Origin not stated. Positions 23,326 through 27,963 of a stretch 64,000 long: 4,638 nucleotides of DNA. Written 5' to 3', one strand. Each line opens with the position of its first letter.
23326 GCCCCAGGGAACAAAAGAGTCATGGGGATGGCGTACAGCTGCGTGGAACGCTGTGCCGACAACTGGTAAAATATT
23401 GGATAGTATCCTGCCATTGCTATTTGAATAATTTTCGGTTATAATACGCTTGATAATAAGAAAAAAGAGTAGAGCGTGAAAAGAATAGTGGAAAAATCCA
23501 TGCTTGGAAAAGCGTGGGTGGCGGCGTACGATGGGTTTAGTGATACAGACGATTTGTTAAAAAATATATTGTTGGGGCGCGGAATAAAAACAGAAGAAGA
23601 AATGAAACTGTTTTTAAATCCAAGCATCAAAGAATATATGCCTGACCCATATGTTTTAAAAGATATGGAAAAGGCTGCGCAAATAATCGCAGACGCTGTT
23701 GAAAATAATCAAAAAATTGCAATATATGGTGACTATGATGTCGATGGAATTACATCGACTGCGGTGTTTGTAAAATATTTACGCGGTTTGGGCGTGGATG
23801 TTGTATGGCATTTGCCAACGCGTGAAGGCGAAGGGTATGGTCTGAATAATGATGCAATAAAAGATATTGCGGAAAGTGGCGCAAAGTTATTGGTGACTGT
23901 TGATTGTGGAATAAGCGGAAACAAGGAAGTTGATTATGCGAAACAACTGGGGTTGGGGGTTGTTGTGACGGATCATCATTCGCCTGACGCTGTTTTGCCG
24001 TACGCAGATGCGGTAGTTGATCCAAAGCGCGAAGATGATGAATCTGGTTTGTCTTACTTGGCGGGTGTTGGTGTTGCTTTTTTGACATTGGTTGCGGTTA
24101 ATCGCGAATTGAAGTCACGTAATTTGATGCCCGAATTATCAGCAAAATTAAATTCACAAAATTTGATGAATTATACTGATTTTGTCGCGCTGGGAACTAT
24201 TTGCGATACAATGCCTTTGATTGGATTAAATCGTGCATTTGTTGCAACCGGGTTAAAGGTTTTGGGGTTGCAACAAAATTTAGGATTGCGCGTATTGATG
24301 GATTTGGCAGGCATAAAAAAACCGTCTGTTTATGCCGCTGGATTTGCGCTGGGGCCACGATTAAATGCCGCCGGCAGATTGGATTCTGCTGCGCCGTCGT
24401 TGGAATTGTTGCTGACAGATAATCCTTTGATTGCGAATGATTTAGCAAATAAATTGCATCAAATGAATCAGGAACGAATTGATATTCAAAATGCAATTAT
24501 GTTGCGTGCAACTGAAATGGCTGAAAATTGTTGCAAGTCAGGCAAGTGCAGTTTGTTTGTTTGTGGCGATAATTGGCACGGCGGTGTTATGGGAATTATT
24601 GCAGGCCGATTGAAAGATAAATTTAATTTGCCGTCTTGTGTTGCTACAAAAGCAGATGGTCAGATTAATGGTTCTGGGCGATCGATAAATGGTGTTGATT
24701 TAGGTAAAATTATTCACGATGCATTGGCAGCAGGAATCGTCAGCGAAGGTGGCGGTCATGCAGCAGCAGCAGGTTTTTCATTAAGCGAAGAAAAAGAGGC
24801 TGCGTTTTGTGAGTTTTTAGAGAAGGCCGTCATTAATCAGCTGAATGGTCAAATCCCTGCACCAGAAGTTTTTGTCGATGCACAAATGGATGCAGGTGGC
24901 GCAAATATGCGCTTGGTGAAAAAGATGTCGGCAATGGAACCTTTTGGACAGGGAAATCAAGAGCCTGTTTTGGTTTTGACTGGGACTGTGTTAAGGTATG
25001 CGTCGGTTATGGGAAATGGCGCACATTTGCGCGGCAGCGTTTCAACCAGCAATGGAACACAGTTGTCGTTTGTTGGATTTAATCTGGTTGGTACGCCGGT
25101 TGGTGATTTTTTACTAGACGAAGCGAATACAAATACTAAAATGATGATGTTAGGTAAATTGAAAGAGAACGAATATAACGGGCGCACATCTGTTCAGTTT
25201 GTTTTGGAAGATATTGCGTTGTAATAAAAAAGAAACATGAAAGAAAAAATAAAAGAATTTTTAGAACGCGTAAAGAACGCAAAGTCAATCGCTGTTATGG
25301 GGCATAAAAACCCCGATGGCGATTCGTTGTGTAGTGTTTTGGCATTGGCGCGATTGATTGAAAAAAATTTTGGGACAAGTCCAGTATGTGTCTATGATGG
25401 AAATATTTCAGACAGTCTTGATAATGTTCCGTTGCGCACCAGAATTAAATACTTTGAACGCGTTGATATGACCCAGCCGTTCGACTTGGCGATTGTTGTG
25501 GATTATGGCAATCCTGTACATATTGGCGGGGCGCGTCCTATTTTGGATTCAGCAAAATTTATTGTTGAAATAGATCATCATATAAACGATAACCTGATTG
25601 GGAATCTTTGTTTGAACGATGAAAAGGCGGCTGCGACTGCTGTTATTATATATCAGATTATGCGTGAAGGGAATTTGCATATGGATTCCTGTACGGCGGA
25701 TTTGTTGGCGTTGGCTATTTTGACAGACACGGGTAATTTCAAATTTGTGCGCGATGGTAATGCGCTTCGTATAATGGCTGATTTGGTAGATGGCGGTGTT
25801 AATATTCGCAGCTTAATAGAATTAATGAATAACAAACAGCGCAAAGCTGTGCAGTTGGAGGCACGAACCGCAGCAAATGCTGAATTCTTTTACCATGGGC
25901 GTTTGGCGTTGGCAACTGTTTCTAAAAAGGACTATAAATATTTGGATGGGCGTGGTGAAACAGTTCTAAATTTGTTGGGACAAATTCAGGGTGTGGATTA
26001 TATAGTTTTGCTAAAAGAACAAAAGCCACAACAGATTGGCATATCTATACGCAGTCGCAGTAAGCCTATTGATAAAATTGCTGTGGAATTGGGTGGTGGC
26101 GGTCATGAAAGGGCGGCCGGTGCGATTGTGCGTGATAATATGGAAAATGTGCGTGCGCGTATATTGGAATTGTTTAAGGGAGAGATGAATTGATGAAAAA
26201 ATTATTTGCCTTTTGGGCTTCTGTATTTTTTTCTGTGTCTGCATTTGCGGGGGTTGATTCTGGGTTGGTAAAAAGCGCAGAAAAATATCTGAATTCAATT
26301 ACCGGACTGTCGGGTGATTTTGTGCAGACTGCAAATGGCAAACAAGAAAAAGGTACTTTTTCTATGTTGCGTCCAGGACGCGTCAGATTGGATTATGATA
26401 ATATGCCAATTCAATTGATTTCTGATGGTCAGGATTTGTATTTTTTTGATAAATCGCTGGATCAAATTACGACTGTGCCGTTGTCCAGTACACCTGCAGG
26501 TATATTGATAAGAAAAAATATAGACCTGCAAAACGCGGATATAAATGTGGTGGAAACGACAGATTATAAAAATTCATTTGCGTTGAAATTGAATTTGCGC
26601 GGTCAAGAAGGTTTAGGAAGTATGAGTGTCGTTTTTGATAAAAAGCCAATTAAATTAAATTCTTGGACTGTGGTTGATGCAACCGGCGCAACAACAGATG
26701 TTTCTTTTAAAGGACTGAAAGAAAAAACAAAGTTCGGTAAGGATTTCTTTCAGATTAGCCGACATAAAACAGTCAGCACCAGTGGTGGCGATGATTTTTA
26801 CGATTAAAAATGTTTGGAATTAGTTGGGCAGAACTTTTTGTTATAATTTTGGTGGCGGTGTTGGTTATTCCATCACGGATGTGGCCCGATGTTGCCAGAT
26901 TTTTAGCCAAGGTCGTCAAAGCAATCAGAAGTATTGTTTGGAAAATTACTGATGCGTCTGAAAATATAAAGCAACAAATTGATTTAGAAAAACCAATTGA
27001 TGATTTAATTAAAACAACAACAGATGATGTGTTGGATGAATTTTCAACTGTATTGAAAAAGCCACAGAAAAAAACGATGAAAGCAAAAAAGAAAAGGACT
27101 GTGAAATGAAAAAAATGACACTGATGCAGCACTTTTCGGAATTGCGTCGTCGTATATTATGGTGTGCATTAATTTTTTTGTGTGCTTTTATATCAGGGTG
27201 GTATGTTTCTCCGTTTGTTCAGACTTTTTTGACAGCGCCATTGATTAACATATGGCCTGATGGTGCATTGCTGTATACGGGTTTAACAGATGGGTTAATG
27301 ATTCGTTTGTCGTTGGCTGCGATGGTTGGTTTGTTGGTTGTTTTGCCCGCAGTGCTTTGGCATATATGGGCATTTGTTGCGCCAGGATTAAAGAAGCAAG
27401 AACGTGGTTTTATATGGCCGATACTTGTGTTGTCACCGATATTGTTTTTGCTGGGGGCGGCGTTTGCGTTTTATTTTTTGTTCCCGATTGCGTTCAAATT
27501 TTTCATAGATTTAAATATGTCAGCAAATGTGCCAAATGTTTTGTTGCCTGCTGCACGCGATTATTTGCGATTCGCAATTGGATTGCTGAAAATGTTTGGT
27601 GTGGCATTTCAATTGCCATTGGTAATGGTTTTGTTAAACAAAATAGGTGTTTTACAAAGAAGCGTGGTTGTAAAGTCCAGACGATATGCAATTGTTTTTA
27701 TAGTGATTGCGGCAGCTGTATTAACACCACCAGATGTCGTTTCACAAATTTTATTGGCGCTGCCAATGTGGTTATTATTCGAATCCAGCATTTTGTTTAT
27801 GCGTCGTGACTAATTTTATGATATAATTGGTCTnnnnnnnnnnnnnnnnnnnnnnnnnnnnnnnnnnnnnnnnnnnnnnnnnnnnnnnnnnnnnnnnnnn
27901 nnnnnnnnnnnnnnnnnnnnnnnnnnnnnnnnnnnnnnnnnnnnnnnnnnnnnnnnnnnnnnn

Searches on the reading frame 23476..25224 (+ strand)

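Call 8: search_protein_families(library=pfam, proteins=[window:23476-25224:+], max_evalue=0.001)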
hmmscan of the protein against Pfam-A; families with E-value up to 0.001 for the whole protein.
window:23476-25224:+ (582 aa): 3 families
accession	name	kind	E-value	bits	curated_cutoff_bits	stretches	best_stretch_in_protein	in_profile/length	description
PF01368.27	DHH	-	1.5e-23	83.9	28.1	1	80-210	1-104/125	DHH family, N-terminal domain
PF17768.7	RecJ_OB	-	1.3e-20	73.8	27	1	467-579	1-107/107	RecJ OB domain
PF02272.25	DHHA1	-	2.1e-15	57.5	25.9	1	363-452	9-100/102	DHHA1 domain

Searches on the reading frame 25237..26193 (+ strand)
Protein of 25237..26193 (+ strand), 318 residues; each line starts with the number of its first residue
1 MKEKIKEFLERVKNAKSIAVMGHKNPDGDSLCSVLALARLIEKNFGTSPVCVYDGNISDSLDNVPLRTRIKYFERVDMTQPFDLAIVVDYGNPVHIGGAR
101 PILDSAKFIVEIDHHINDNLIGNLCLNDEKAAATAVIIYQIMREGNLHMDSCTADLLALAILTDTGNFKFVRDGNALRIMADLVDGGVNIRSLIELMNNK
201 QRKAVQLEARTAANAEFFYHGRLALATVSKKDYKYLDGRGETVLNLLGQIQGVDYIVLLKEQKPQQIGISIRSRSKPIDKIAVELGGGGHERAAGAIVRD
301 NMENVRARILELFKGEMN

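Call 8: search_protein_families(library=pfam, proteins=[window:25237-26193:+], max_evalue=0.001)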
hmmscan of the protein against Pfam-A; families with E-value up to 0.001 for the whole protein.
window:25237-26193:+ (318 aa): 2 families
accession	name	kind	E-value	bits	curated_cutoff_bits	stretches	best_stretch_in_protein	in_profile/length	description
PF01368.27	DHH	-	1e-17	65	28.1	1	18-161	2-125/125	DHH family, N-terminal domain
PF02272.25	DHHA1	-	5.8e-09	36.8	25.9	1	242-314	20-97/102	DHHA1 domain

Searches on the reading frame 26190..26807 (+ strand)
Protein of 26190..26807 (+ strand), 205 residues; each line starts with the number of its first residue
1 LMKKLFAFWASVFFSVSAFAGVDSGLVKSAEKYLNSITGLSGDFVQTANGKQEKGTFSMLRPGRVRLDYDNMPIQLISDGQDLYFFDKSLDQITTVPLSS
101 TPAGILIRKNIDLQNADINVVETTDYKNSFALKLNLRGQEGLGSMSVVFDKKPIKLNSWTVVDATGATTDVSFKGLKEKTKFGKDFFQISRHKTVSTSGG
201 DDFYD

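Call 8: search_protein_families(library=pfam, proteins=[window:26190-26807:+], max_evalue=0.001)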
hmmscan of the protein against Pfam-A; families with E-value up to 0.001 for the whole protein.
window:26190-26807:+ (205 aa): 1 family
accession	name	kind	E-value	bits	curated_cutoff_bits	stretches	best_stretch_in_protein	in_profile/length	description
PF03548.22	LolA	-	2.9e-26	92.6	23.6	1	36-189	2-164/165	Outer membrane lipoprotein carrier protein LolA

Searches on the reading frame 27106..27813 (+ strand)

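Call 8: search_protein_families(library=pfam, proteins=[window:27106-27813:+], max_evalue=0.001)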
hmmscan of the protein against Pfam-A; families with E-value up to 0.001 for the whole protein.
window:27106-27813:+ (235 aa): 1 family
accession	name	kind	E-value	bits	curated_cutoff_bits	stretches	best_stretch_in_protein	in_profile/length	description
PF00902.23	TatC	-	1.8e-61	208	25.1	1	8-220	1-208/208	Sec-independent protein translocase protein (TatC)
